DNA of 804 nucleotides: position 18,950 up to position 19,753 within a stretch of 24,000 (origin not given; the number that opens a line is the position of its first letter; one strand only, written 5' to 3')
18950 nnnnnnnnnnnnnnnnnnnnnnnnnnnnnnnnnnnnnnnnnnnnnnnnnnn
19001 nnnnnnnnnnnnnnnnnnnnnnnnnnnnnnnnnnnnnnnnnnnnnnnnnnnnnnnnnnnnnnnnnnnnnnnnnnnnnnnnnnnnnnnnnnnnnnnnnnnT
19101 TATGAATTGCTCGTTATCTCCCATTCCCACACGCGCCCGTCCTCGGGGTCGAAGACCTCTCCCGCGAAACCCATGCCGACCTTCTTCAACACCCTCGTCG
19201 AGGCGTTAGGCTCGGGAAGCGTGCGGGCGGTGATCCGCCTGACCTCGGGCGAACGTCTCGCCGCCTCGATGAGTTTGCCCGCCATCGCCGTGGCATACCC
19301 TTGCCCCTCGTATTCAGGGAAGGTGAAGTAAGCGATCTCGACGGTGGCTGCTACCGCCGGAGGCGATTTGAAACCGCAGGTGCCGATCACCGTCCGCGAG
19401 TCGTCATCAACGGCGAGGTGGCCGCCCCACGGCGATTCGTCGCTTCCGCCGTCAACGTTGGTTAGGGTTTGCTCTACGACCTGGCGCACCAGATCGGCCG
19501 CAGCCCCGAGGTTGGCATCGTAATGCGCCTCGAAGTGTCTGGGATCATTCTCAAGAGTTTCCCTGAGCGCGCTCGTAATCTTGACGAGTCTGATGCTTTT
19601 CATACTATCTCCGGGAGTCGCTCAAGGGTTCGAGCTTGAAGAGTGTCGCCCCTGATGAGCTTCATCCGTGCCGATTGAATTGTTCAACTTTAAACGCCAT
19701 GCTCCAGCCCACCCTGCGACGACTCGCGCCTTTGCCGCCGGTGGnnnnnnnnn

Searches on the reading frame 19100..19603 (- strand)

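Call 62: search_protein_families(library=pfam, proteins=[window:19100-19603:-], max_evalue=0.001)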
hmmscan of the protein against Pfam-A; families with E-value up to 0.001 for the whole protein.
window:19100-19603:- (167 aa): 2 families
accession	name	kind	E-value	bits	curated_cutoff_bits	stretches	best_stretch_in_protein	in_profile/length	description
PF13302.13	Acetyltransf_3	-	1.2e-17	65.4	25.4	1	30-144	32-137/138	Acetyltransferase (GNAT) domain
PF00583.31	Acetyltransf_1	-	2.5e-09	37.9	20.7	1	58-143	31-115/116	Acetyltransferase (GNAT) family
